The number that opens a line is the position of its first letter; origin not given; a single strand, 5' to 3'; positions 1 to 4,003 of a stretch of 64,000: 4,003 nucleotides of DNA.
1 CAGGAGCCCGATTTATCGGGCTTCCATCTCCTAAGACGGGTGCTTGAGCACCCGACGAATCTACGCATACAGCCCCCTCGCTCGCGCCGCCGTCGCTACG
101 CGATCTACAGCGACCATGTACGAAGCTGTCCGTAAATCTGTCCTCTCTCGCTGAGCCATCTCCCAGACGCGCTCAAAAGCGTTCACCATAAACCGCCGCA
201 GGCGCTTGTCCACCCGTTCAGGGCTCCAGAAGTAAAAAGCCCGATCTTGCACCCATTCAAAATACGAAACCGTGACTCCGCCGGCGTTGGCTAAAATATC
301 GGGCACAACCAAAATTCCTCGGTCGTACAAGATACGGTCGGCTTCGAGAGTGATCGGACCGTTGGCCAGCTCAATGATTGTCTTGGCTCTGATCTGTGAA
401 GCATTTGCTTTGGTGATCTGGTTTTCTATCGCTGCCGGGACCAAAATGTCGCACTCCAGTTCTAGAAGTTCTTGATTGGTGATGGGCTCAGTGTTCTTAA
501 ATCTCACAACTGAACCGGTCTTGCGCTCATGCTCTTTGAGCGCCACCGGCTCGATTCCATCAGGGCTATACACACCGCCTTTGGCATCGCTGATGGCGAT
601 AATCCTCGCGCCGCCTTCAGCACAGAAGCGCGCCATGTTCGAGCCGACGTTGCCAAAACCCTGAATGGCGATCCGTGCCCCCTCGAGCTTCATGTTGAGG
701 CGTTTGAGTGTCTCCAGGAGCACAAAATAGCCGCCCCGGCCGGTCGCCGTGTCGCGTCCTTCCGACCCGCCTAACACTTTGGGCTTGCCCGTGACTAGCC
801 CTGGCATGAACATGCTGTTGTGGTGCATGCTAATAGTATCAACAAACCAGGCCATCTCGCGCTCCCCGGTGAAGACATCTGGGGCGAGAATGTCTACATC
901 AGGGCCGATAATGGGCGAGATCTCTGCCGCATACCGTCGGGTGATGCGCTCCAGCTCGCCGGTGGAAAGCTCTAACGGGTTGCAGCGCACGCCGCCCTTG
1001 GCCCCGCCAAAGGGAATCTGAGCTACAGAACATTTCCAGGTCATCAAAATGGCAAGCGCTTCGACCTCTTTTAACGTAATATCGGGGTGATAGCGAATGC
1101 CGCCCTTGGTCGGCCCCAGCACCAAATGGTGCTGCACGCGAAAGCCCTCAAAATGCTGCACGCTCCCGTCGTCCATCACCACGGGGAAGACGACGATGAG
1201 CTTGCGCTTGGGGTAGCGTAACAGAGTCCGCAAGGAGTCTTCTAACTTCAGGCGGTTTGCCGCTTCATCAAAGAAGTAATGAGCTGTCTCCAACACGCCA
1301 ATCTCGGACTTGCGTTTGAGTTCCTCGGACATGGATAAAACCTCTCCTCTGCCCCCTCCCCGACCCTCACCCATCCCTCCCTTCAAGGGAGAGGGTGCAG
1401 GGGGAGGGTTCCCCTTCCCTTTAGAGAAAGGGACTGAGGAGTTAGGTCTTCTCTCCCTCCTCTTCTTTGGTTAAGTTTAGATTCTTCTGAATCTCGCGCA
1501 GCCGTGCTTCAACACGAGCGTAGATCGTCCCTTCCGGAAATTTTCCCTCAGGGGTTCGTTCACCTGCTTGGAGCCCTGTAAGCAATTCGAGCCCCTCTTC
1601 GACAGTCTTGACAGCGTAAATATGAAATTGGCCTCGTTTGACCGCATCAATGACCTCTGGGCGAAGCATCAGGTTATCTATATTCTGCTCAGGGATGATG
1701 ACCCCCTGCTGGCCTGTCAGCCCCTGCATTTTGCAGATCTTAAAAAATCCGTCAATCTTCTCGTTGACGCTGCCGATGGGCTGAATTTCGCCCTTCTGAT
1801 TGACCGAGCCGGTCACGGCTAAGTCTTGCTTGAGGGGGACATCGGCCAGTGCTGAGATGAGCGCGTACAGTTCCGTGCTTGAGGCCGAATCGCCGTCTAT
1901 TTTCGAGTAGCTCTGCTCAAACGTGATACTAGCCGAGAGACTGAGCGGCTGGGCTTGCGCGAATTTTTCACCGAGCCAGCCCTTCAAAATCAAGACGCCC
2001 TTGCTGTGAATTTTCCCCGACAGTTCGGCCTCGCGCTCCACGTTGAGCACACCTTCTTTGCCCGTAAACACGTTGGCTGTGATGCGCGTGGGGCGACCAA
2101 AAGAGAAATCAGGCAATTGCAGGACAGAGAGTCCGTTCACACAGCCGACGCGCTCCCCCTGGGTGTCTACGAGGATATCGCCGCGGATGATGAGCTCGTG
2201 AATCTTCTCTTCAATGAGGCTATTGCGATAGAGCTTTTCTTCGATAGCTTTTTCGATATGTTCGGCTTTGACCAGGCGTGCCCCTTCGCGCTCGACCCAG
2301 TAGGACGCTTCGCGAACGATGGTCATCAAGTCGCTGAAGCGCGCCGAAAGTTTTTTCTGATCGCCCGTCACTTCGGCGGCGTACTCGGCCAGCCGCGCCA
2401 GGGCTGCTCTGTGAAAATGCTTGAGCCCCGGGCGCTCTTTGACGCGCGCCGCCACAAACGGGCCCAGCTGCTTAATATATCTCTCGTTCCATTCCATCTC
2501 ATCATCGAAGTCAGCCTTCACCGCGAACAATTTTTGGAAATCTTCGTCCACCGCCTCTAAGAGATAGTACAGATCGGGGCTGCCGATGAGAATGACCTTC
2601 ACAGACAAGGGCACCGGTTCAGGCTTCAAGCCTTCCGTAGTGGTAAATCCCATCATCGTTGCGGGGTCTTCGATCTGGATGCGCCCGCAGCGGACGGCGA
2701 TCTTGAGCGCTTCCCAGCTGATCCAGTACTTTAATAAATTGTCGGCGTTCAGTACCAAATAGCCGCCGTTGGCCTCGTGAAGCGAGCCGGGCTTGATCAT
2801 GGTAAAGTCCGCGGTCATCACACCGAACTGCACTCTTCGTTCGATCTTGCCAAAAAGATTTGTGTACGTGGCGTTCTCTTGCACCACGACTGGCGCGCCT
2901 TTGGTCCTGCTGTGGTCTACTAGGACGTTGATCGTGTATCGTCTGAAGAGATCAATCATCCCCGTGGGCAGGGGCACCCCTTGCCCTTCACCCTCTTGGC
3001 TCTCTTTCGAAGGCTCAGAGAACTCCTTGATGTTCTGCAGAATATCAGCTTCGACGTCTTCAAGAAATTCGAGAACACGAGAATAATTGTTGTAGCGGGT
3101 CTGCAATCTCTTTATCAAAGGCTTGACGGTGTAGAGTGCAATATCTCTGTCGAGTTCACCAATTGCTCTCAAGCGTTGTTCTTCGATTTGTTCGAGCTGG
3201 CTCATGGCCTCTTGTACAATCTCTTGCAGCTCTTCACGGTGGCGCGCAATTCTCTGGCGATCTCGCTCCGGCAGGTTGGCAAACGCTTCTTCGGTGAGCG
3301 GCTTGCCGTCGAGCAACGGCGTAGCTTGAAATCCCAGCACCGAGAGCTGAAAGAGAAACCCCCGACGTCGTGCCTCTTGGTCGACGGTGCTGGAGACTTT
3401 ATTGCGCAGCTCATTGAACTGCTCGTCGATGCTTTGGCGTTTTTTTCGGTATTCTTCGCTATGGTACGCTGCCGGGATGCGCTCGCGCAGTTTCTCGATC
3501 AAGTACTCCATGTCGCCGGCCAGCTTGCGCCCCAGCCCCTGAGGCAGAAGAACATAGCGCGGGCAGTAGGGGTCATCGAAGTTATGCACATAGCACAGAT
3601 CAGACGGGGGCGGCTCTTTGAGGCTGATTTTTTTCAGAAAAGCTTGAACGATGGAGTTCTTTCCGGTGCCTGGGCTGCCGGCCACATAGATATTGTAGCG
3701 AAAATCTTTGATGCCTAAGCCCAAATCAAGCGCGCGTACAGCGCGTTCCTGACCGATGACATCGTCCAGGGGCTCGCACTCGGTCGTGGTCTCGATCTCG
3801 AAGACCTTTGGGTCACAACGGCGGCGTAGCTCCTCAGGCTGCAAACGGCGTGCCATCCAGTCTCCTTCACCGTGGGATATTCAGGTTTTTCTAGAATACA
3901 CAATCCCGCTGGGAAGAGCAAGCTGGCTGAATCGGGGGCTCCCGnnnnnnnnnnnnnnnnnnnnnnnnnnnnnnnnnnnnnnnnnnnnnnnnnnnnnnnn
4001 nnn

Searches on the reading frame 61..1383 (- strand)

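Call 92: search_protein_families(library=pfam, proteins=[window:61-1383:-], max_evalue=0.00001)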
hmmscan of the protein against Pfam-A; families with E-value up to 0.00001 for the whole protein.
window:61-1383:- (440 aa): 2 families
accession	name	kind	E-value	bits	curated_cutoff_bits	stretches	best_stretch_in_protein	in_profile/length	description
PF00208.27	ELFV_dehydrog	-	1.1e-83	281.1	23.4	1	205-437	1-241/241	Glutamate/Leucine/Phenylalanine/Valine dehydrogenase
PF02812.23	ELFV_dehydrog_N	-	6.5e-53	178.3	25.3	1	58-185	1-128/129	Glu/Leu/Phe/Val dehydrogenase, dimerisation domain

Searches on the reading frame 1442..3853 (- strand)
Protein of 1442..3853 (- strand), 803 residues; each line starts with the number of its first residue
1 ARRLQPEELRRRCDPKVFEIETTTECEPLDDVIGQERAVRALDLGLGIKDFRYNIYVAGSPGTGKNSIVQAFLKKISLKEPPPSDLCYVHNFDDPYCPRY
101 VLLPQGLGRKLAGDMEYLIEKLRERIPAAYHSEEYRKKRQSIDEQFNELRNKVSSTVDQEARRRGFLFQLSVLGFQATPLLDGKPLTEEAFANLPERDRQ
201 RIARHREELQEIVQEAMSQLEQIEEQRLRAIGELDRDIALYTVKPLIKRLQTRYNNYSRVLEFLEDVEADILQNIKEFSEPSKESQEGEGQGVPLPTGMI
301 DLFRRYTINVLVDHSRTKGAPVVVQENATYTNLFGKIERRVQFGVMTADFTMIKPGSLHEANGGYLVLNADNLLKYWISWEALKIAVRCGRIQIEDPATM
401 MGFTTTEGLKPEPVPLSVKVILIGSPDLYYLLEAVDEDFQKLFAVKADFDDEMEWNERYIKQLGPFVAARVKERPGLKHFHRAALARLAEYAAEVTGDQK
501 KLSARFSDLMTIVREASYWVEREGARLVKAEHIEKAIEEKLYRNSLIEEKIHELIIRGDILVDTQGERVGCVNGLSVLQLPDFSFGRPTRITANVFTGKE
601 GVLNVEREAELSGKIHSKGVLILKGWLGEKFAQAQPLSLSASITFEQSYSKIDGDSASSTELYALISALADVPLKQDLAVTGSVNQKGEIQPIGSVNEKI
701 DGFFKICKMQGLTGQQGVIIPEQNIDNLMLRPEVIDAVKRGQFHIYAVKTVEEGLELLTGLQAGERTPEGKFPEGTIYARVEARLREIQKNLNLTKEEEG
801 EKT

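Call 15: search_protein_families(library=pfam, proteins=[window:1442-3853:-], max_evalue=0.001)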
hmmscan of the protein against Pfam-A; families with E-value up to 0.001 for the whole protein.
window:1442-3853:- (803 aa): 5 families
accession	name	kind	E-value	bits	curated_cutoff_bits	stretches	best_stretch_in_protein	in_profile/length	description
PF13654.12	AAA_32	-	5.8e-52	175.6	21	1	318-450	1-133/133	LonB-like, AAA domain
PF20436.4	LonB_AAA-LID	-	2.8e-22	79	22.4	1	479-543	1-65/65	Archaeal LonB, AAA+ ATPase LID domain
PF20437.3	LonC_helical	-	1.6e-12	47.6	24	1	85-116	1-32/34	Lon-like LonC helical domain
PF05362.19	Lon_C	-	7.5e-10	39.2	21.1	1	653-756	108-200/205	Lon protease (S16) C-terminal proteolytic domain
PF13191.12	AAA_16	-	0.00022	22.2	32.6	0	33-164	3-132/167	AAA ATPase domain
